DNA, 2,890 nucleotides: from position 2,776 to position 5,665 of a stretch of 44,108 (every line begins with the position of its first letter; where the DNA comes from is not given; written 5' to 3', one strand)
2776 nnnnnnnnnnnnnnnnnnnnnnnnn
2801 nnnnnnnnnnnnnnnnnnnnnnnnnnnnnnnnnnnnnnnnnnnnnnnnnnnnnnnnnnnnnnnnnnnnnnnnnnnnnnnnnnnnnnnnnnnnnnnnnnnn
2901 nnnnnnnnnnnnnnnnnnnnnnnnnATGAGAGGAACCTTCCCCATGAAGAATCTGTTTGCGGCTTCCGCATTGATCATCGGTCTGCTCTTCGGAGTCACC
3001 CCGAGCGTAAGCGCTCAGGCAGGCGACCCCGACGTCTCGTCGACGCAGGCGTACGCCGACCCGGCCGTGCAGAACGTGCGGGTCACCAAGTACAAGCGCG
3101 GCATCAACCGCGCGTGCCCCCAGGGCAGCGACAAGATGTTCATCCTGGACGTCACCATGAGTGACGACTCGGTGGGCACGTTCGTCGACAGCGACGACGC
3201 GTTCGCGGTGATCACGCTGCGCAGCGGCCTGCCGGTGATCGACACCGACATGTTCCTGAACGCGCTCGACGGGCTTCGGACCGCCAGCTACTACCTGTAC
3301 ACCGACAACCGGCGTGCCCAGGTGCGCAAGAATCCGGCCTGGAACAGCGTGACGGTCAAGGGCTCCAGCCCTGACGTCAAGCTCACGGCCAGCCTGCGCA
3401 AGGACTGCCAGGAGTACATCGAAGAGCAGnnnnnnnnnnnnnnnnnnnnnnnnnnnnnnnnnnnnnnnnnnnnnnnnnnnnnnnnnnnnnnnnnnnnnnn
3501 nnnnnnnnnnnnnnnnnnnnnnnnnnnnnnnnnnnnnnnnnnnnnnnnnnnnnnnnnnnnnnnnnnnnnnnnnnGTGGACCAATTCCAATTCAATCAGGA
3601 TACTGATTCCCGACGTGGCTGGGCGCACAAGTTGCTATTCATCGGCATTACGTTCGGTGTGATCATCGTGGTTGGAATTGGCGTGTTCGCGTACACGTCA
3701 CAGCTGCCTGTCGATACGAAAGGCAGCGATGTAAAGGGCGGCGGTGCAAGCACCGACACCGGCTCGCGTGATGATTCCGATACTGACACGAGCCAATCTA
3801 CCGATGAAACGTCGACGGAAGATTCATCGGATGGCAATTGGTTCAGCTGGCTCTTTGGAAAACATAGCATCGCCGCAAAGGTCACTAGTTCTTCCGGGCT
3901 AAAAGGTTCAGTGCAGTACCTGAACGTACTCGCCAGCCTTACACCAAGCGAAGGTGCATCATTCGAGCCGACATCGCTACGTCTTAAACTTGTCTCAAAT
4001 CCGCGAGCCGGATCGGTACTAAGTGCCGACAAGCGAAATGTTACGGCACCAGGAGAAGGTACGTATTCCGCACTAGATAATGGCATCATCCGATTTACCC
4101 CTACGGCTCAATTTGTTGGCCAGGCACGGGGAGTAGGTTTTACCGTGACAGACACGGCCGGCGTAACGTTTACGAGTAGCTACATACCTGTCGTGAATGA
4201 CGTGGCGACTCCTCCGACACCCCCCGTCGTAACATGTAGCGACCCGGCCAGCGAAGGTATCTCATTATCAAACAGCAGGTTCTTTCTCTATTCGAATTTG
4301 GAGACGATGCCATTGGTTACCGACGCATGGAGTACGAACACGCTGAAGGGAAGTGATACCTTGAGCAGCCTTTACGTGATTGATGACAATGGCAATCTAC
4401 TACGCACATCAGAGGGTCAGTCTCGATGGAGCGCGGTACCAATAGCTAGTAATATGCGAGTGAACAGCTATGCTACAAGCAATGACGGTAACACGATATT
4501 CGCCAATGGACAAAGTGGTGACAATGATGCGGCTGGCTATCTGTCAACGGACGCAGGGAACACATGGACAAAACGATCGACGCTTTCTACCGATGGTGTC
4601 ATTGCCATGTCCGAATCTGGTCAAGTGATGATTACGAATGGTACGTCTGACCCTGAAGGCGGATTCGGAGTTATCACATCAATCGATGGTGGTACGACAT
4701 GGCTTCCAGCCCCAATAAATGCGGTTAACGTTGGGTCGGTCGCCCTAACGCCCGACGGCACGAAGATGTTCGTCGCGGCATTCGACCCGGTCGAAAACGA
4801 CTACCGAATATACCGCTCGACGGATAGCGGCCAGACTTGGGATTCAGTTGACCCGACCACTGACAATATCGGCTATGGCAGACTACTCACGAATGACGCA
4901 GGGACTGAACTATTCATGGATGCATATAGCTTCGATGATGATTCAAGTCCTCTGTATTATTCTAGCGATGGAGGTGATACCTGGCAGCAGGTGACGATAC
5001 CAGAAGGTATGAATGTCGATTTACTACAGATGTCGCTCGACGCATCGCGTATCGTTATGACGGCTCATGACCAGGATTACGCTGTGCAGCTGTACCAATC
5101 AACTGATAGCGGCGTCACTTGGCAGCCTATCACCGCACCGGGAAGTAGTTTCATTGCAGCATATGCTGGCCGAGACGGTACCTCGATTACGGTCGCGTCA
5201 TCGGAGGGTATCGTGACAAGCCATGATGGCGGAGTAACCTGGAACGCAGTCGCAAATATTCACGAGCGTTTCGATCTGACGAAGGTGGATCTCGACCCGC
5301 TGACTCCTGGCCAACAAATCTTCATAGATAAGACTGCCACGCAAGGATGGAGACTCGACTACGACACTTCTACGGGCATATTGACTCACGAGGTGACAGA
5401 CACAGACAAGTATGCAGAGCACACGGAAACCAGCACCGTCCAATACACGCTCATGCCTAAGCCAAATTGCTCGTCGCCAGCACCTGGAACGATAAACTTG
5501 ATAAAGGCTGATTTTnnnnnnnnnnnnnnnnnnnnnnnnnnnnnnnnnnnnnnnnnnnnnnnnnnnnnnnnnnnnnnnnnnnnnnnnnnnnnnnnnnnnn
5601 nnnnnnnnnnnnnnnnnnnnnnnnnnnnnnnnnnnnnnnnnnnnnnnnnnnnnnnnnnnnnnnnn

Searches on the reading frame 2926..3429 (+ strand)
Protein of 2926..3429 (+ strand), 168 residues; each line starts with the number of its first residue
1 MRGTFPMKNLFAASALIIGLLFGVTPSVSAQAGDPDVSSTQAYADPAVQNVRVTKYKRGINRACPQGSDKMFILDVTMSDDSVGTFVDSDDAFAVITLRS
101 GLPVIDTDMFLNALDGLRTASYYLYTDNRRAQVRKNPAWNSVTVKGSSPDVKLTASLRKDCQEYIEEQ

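Call 4: search_protein_families(library=pfam, proteins=[window:2926-3429:+], max_evalue=0.01)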
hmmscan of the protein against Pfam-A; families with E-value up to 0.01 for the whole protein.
window:2926-3429:+ (168 aa): 0 families

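Call 5: search_protein_families(library=ncbifam, proteins=[window:2926-3429:+], max_evalue=0.01)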
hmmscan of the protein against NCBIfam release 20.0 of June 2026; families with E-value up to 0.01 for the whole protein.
window:2926-3429:+ (168 aa): 0 families

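Call 53: search_protein_families(library=pfam, proteins=[window:2926-3429:+], max_evalue=1)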
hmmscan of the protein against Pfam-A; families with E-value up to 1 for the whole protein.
window:2926-3429:+ (168 aa): 0 families

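Call 78: find_homologous_proteins(query=window:2926-3429:+, max_evalue=0.001)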
Query window:2926-3429:+ (168 aa): 3 proteins with E <= 0.001 among 46 candidates.
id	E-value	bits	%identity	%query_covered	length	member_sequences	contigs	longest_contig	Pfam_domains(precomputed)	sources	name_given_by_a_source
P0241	3.7e-100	350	100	96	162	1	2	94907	-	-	-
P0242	3.5e-82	292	81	96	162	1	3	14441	-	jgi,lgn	jgi:hypothetical protein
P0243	9.8e-64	232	69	93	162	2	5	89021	-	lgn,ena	-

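Call 90: search_protein_representatives(alignment_id=A5)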
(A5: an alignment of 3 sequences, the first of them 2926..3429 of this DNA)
Query: 3 sequences, 162 profile positions. Proteins with E-value up to 0.001 (for the whole library): 9; up to 1e-10: 4; up to 1e-30: 1. The best 9 are listed.
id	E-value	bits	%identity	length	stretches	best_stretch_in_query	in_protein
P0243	3.0e-93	326.5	-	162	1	1-162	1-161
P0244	9.5e-24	100.5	-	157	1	11-159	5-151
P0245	1.3e-18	83.9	-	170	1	7-161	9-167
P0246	1.8e-16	76.9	-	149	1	31-160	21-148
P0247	3.9e-10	56.2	-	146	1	1-160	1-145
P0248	4.8e-07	46.2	-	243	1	43-159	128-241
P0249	9.7e-07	45.2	-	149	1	7-157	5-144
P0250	2.0e-04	37.7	-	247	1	49-156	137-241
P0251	3.0e-04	37.1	-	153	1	26-159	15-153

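Call 91: list_cluster_members(proteins=[P0244, P0245, P0246, P0247, P0248, P0249, P0250, P0251, P0006, P0041])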
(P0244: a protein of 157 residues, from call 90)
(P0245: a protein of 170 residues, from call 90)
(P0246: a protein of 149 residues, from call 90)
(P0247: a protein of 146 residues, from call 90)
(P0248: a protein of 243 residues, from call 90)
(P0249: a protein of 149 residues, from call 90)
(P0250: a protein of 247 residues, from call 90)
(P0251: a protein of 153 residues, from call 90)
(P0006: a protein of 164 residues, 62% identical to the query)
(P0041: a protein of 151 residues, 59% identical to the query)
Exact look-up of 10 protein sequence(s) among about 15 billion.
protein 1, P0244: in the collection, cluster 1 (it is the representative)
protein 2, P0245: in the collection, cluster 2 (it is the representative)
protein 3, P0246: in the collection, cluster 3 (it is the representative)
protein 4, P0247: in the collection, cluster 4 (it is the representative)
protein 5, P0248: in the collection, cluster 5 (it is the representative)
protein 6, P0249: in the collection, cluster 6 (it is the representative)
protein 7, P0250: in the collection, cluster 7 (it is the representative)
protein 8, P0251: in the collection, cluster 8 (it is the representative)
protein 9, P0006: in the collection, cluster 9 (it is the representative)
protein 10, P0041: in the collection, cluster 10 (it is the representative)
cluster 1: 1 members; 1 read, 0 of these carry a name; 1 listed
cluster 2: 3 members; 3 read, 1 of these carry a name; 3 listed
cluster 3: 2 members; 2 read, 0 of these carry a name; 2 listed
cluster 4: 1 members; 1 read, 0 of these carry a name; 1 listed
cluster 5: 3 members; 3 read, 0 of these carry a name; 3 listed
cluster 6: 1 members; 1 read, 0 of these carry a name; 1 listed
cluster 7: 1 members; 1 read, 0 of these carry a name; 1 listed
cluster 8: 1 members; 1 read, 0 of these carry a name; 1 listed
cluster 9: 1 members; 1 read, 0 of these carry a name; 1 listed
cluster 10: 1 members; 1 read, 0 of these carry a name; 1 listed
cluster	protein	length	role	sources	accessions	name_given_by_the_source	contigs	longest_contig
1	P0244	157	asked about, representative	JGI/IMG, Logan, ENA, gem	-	-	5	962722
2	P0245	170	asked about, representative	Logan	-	-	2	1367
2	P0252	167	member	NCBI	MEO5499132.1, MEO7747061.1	MAG: hypothetical protein ABIR46_01370 [Candidatus Saccharimonadales bacterium]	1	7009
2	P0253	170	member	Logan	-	-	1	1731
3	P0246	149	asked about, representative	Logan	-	-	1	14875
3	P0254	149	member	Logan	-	-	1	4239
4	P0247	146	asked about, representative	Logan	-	-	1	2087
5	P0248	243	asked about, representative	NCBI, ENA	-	-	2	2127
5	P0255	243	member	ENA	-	-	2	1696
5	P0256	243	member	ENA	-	-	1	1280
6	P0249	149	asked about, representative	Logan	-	-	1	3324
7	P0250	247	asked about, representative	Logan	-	-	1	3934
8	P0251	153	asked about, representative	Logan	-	-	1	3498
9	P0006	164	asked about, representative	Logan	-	-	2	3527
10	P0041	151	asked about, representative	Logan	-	-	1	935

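Call 92: find_encoding_contigs(protein=P0244, flank=9000, max_places=2)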
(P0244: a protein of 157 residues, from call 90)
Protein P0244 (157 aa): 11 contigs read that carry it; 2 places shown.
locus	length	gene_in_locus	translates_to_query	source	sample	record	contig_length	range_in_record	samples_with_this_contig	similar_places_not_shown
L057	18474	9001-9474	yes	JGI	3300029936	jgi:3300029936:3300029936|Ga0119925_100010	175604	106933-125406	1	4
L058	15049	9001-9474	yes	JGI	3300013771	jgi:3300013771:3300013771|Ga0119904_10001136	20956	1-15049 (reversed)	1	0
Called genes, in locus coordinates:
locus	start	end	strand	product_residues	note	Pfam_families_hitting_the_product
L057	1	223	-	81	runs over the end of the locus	-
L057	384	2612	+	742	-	PF13491:FtsK_4TM (weak), PF17854:FtsK_alpha, PF01580:FtsK_SpoIIIE, PF12846:AAA_10 (faint), PF09397:FtsK_gamma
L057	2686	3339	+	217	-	-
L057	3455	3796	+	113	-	PF01250:Ribosomal_S6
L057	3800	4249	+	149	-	PF00436:SSB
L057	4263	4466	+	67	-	PF01084:Ribosomal_S18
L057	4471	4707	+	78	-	-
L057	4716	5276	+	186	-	PF08207:EFP_N, PF01132:EFP, PF09285:Elong-fact-P_C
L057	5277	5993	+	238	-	PF01479:S4, PF01728:FtsJ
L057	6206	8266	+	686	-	-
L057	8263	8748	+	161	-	PF04203:Sortase (weak)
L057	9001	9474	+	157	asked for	-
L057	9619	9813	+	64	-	-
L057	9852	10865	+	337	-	-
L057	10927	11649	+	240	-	PF14023:Bestrophin-like (weak)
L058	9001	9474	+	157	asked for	-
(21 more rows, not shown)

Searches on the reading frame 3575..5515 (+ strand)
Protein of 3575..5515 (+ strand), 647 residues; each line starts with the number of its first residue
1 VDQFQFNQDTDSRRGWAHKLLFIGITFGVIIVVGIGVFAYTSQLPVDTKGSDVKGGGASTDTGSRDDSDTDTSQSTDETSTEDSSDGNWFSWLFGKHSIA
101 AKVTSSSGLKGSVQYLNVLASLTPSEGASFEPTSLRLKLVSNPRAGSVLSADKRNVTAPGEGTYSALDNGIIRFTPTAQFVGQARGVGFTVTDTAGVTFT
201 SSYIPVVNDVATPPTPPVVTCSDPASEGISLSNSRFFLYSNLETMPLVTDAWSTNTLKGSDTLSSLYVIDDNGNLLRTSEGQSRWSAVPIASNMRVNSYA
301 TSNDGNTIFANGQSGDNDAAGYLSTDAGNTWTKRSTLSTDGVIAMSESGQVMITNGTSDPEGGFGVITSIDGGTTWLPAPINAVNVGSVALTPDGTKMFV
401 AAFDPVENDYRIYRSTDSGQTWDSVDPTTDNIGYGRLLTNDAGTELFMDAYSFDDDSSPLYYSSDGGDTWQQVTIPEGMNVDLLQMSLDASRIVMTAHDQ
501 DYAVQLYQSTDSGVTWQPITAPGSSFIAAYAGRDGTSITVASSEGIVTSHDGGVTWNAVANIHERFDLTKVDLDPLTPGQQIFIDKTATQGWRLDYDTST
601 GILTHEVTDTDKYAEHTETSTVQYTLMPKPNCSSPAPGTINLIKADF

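Call 4: search_protein_families(library=pfam, proteins=[window:3575-5515:+], max_evalue=0.01)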
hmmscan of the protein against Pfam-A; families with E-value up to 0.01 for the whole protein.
window:3575-5515:+ (647 aa): 7 families
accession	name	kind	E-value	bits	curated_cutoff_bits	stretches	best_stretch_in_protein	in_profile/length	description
PF15902.12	Sortilin-Vps10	-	7e-15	55.2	33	1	411-524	2-117/446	Sortilin, neurotensin receptor 3,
PF13088.12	BNR_2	-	8.6e-12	45.4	31.4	1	413-520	85-202/277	BNR repeat-like domain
PF19076.6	CshA_repeat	-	3.4e-11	44.1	27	1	99-207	4-103/103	Surface adhesin CshA repetitive domain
PF02012.26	BNR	-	9.3e-08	31.4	27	0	461-471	1-11/12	BNR/Asp-box repeat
PF17963.7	Big_9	-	0.00019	22.7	23.6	1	133-200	17-83/89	Bacterial Ig domain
PF24316.1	Tli3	-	0.00019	22.2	27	0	498-543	78-123/129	T6SS Tli3 immunity protein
PF21471.3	Reelin_subrepeat-B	-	0.00043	20.5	27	0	495-520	51-76/127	Reelin subrepeat B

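Call 5: search_protein_families(library=ncbifam, proteins=[window:3575-5515:+], max_evalue=0.01)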
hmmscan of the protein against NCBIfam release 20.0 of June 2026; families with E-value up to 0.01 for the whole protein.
window:3575-5515:+ (647 aa): 3 families
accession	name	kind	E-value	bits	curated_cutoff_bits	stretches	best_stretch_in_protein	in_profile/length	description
NF045728.1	glycosyl_F510_1955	equivalog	1.5e-21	76.8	175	3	460-562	74-176/246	F510_1955 family glycosylhydrolase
TIGR04225.1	CshA_fibril_rpt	repeat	5.3e-11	43.3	60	1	152-207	48-104/104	fibrillar adhesin CshA-type repeat protein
NF012211.1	tand_rpt_95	domain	0.00041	20.2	90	1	146-215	24-92/98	tandem-95 repeat protein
